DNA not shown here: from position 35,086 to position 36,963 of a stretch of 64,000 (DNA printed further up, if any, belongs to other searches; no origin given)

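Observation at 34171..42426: Pseudaminic-acid-type locus lacking a recognisable PseC aminotransferase, with an unclassifiable 525-aa protein (35236-36813) in the pseC position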

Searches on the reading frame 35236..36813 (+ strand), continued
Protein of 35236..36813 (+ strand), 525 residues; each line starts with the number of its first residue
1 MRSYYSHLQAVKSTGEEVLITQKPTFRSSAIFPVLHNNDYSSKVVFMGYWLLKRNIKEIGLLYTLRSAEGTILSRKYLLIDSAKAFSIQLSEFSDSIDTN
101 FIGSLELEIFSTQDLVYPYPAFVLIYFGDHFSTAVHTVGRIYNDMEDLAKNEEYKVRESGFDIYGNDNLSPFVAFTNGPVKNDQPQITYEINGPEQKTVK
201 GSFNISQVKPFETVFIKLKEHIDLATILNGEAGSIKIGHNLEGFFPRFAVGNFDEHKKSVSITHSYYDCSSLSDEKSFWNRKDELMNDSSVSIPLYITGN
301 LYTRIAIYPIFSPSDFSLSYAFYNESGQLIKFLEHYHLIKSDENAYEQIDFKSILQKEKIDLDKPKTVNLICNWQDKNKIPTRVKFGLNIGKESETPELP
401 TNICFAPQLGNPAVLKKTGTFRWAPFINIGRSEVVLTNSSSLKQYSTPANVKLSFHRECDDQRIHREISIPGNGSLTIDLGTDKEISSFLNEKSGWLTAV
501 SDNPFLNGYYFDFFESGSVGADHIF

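Call 32: find_encoding_contigs(protein=P0001, flank=10000, max_places=10)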
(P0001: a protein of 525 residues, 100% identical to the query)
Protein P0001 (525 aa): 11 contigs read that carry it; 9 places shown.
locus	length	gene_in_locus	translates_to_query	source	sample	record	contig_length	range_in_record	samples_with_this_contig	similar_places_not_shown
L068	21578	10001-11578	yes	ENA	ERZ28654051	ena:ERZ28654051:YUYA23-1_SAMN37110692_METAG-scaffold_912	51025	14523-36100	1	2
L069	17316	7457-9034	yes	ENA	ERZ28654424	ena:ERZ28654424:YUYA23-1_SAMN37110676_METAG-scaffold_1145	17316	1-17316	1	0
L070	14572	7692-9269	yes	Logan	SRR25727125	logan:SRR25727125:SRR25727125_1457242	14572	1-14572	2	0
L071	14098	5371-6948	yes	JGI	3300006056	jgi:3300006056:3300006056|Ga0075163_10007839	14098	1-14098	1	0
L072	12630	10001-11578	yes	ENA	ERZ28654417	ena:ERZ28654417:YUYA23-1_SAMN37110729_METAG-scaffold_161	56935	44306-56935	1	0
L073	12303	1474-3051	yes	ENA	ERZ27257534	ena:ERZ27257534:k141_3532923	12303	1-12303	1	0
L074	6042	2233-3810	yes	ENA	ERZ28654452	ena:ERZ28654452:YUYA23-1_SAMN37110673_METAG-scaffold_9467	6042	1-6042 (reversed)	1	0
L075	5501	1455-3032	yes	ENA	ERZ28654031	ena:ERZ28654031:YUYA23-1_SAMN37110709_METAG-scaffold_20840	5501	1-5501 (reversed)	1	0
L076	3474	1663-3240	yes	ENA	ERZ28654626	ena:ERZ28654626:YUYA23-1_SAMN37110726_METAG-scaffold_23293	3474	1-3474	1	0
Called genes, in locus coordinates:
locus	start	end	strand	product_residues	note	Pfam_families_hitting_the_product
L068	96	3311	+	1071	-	PF01433:Peptidase_M1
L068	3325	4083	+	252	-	PF00515:TPR_1 (faint), PF07719:TPR_2 (faint), PF13431:TPR_17 (faint), PF14559:TPR_19 (faint), PF13414:TPR_11 (faint), PF21033:RMD1-3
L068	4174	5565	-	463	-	PF01943:Polysacc_synt (weak), PF13440:Polysacc_synt_3 (weak)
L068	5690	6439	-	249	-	PF00535:Glycos_transf_2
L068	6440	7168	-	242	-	PF05050:Methyltransf_21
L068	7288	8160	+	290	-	PF01973:MptE-like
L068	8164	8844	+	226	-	PF25087:GMPPB_C (faint), PF00132:Hexapep, PF14602:Hexapep_2 (weak)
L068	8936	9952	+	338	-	PF00106:adh_short (weak), PF01073:3Beta_HSD, PF01370:Epimerase, PF02719:Polysacc_synt_2, PF04321:RmlD_sub_bind, PF07993:NAD_binding_4, PF16363:GDP_Man_Dehyd, PF13460:NAD_binding_10, +1 more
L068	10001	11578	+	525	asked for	-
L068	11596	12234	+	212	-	PF13489:Methyltransf_23, PF13847:Methyltransf_31, PF08241:Methyltransf_11, PF08242:Methyltransf_12 (weak), PF13649:Methyltransf_25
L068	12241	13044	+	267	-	-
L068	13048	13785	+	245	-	PF02348:CTP_transf_3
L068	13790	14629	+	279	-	PF05721:PhyH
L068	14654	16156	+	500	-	PF00583:Acetyltransf_1 (weak), PF13302:Acetyltransf_3, PF13420:Acetyltransf_4 (weak)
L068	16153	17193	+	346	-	PF03102:NeuB, PF08666:SAF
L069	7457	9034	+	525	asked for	-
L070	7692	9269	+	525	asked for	-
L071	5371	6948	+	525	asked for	-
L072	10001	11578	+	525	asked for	-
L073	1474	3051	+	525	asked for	-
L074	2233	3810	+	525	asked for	-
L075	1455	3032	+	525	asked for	-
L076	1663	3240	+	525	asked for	-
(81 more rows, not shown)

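Call 33: search_protein_families(library=pfam, alignment_id=A1, max_evalue=1)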
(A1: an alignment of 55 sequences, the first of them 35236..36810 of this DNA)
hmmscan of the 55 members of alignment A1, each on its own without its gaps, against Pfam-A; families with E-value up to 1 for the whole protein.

A. member 1, window:35236-36810:+ (525 aa): 0 families

B. families by the number of members that match (of 55 scanned): 18 families
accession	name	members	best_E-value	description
PF07129.17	DUF1381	20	0.02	Protein of unknown function (DUF1381)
PF08881.15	CVNH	2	0.027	CVNH domain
PF04604.19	L_biotic_typeA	2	0.063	Type-A lantibiotic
PF11306.15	DUF3108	1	0.0017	Protein of unknown function (DUF3108)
PF24991.2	Ig_NUP210_4th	1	0.011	NUP210 forth Ig-like domain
PF21347.3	DUF3108_like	1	0.02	DUF3108-like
PF15432.12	Sec-ASP3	1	0.028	Accessory Sec secretory system ASP3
PF25329.1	C2_GDE1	1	0.034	GDE1-like C2 domain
PF17456.7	TcpS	1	0.037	Toxin-coregulated pilus protein S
PF22588.2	dCache_1_like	1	0.096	Histidine kinase sensor domain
PF23492.1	bPH_9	1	0.1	Bacterial PH domain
PF11915.13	DUF3433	1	0.12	Protein of unknown function (DUF3433)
PF12730.13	ABC2_membrane_4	1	0.14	ABC-2 family transporter protein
PF06350.17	HSL_N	1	0.16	Hormone-sensitive lipase (HSL) N-terminus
PF22980.2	Myb_DNA-bind_8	1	0.17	Myb-like DNA-binding domain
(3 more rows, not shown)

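Call 40: search_protein_representatives(alignment_id=A1)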
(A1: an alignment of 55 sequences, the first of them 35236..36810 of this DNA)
Query: 55 sequences, 528 profile positions. Proteins with E-value up to 0.001 (for the whole library): 755; up to 1e-10: 577; up to 1e-30: 292. The best 150 are listed.
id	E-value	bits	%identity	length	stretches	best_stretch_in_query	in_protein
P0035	2.4e-244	828.7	-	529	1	1-528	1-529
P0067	1.6e-223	759.9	-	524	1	1-528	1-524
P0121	1.6e-216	736.9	-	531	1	1-528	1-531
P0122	2.3e-209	713.2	-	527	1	1-528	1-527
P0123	1.4e-208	710.7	-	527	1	1-528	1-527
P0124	8.6e-205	698.1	-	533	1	1-528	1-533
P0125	4.0e-199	679.4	-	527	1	1-528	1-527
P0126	1.7e-198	677.4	-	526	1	1-528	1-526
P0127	4.1e-188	643.1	-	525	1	1-528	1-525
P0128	5.9e-188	642.6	-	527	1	1-528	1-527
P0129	9.4e-186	635.3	-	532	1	1-528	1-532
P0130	1.1e-182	625.2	-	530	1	1-528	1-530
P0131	8.0e-182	622.3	-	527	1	1-528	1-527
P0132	2.4e-181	620.7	-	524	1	1-528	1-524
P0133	2.4e-178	610.9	-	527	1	1-528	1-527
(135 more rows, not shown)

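Call 48: find_homologous_proteins(query=L001:8796-9977:+, max_evalue=1e-60)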
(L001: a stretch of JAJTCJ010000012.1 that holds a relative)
Query L001:8796-9977:+ (394 aa): 8000 proteins with E <= 1e-60 among 8000 candidates; the best 120 are listed.
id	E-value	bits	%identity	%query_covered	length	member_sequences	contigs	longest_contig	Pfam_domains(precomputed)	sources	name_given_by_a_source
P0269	3.6e-270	913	100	100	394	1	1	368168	PF00155.28,PF01041.24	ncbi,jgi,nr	ncbi:MAG: pseC [Bacteroidetes bacterium]|jgi:UDP-4-amino-4,6-dideoxy-N-acetyl-beta-L-altrosamine tra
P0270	5.4e-244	827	90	100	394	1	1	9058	PF00155.28,PF01041.24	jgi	jgi:UDP-4-amino-4,6-dideoxy-N-acetyl-beta-L-altrosamine transaminase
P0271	7.3e-217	738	79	99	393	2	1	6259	PF00155.28,PF01041.24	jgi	jgi:UDP-4-amino-4,6-dideoxy-N-acetyl-beta-L-altrosamine transaminase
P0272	2.0e-216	736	81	98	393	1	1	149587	PF00155.28,PF01041.24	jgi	jgi:UDP-4-amino-4,6-dideoxy-N-acetyl-beta-L-altrosamine transaminase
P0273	5.4e-216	735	81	98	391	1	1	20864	PF00155.28,PF01041.24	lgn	-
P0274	8.5e-216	734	82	97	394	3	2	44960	PF00155.28,PF01041.24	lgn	-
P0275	1.8e-215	733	81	97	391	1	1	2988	PF00155.28,PF01041.24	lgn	-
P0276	3.3e-215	732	80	97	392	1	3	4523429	PF00155.28,PF01041.24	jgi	jgi:UDP-4-amino-4,6-dideoxy-N-acetyl-beta-L-altrosamine transaminase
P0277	5.2e-215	732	80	97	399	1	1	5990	PF00155.28,PF01041.24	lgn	-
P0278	1.0e-213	728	80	97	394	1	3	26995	PF00155.28,PF01041.24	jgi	jgi:UDP-4-amino-4,6-dideoxy-N-acetyl-beta-L-altrosamine transaminase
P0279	1.3e-213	727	80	97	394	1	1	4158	PF00155.28,PF01041.24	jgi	jgi:UDP-4-amino-4,6-dideoxy-N-acetyl-beta-L-altrosamine transaminase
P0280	1.6e-213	727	80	97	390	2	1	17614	PF00155.28,PF01041.24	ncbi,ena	-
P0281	1.7e-213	727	80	97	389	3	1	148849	PF00155.28,PF01041.24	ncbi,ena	-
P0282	4.4e-213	725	80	97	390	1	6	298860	PF00155.28,PF01041.24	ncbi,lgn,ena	-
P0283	1.2e-212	724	80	98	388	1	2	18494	PF00155.28,PF01041.24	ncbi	ncbi:MAG: UDP-4-amino-4,6-dideoxy-N-acetyl-beta-L-altrosamine transaminase [Bacteroidia bacterium]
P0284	1.5e-212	724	79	97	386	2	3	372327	PF00155.28,PF01041.24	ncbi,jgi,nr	ncbi:MAG: UDP-4-amino-4,6-dideoxy-N-acetyl-beta-L-altrosamine transaminase [Bacteroidia bacterium]|n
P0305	8.7e-208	708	78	97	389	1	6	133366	PF00155.28,PF01041.24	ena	-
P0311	5.3e-207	705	78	97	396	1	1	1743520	PF00155.28,PF01041.24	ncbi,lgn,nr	ncbi:MAG: pseC [Bacteroidetes bacterium]|nr:pseC [Bacteroidota bacterium]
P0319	1.1e-205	701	77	97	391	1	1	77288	PF00155.28,PF01041.24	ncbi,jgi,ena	ncbi:MAG: UDP-4-amino-4,6-dideoxy-N-acetyl-beta-L-altrosamine transaminase [Bacteroidota bacterium]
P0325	5.0e-205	699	76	99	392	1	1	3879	PF00155.28,PF01041.24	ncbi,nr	ncbi:MAG: UDP-4-amino-4,6-dideoxy-N-acetyl-beta-L-altrosamine transaminase [Bacteroidota bacterium]|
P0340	4.0e-202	689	75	99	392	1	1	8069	PF00155.28,PF01041.24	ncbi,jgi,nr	ncbi:MAG TPA: UDP-4-amino-4,6-dideoxy-N-acetyl-beta-L-altrosamine transaminase [Bacteroidia bacteriu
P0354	6.4e-200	682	77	97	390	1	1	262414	PF00155.28,PF01041.24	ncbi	ncbi:MAG: UDP-4-amino-4,6-dideoxy-N-acetyl-beta-L-altrosamine transaminase [Bacteroidia bacterium]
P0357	7.9e-199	679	76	97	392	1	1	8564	PF00155.28,PF01041.24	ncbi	-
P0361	8.5e-198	675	73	97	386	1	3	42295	PF00155.28,PF01041.24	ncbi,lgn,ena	-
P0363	1.6e-197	674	74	97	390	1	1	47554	PF00155.28,PF01041.24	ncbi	-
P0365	2.1e-197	674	75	98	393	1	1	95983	PF00155.28,PF01041.24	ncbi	-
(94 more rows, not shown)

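Call 50: find_encoding_contigs(protein=P0305, flank=4000, max_places=8)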
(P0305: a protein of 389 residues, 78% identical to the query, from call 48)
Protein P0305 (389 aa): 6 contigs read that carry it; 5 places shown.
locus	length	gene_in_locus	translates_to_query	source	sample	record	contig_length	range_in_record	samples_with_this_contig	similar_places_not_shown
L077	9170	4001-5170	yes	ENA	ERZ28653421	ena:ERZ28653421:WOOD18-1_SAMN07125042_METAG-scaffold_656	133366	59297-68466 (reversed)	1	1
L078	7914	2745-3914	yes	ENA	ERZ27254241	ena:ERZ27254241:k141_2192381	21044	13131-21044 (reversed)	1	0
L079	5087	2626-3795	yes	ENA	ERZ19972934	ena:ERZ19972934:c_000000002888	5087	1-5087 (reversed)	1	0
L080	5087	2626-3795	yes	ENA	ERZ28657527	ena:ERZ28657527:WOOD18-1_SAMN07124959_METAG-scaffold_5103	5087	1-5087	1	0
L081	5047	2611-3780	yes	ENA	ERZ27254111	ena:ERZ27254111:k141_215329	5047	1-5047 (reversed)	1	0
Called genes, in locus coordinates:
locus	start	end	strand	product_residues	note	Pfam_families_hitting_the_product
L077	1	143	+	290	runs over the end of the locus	PF01973:MptE-like (weak)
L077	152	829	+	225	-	PF25084:LbH_EIF2B (faint), PF00132:Hexapep, PF14602:Hexapep_2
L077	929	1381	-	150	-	-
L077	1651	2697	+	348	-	PF13385:Laminin_G_3, PF18962:Por_Secre_tail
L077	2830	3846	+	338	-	PF00106:adh_short (weak), PF01073:3Beta_HSD, PF01370:Epimerase, PF02719:Polysacc_synt_2, PF04321:RmlD_sub_bind, PF07993:NAD_binding_4, PF16363:GDP_Man_Dehyd, PF13460:NAD_binding_10, +1 more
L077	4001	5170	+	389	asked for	PF00155:Aminotran_1_2, PF01041:DegT_DnrJ_EryC1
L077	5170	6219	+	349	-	PF01757:Acyl_transf_3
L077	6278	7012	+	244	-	PF02348:CTP_transf_3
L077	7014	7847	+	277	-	PF05721:PhyH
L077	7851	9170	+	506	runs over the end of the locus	PF00583:Acetyltransf_1 (weak), PF13302:Acetyltransf_3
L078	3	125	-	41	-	?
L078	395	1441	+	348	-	PF13385:Laminin_G_3, PF18962:Por_Secre_tail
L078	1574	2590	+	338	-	PF00106:adh_short (weak), PF01073:3Beta_HSD, PF01370:Epimerase, PF02719:Polysacc_synt_2, PF04321:RmlD_sub_bind, PF07993:NAD_binding_4, PF16363:GDP_Man_Dehyd, PF13460:NAD_binding_10, +1 more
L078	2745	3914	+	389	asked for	PF00155:Aminotran_1_2, PF01041:DegT_DnrJ_EryC1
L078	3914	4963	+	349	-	PF01757:Acyl_transf_3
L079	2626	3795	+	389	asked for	PF00155:Aminotran_1_2, PF01041:DegT_DnrJ_EryC1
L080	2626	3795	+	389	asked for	PF00155:Aminotran_1_2, PF01041:DegT_DnrJ_EryC1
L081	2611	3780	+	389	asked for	PF00155:Aminotran_1_2, PF01041:DegT_DnrJ_EryC1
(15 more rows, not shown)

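Call 56: find_encoding_contigs(protein=P0311, flank=8000, max_places=4)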
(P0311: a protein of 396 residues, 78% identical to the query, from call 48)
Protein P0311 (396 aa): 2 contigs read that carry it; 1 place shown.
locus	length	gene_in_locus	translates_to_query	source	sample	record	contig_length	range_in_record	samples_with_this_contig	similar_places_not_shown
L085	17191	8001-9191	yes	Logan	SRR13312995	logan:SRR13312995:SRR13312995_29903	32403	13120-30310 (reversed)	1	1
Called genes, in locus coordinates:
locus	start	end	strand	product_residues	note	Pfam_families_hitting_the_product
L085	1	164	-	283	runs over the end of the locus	-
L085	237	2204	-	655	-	PF13616:Rotamase_3, PF00639:Rotamase, PF13145:Rotamase_2 (weak), PF00639:Rotamase, PF13616:Rotamase_3, PF13145:Rotamase_2 (weak)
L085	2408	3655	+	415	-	-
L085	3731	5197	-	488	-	PF00478:IMPDH, PF00571:CBS, PF01070:FMN_dh, PF03060:NMO, PF04131:NanE (weak), PF01645:Glu_synthase (weak)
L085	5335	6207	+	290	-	PF01973:MptE-like (weak)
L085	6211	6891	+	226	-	PF00132:Hexapep, PF14602:Hexapep_2 (weak)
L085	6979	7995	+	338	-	PF01073:3Beta_HSD, PF01370:Epimerase, PF02719:Polysacc_synt_2, PF04321:RmlD_sub_bind, PF07993:NAD_binding_4, PF08659:KR (weak), PF16363:GDP_Man_Dehyd, PF13460:NAD_binding_10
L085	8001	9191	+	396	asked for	PF00155:Aminotran_1_2, PF01041:DegT_DnrJ_EryC1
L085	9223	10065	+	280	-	PF05721:PhyH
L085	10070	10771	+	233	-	PF13328:HD_4 (faint)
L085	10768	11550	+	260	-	PF00106:adh_short, PF08659:KR (weak), PF23441:SDR (weak), PF13561:adh_short_C2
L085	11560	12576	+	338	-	PF01636:APH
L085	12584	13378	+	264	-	PF02348:CTP_transf_3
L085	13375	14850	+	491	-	PF13302:Acetyltransf_3, PF00583:Acetyltransf_1 (weak)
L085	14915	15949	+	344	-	PF03102:NeuB, PF08666:SAF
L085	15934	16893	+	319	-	PF02655:ATP-grasp_3, PF07478:Dala_Dala_lig_C, PF13535:ATP-grasp_4, PF15632:ATPgrasp_Ter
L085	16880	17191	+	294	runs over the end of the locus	PF01370:Epimerase, PF04321:RmlD_sub_bind, PF16363:GDP_Man_Dehyd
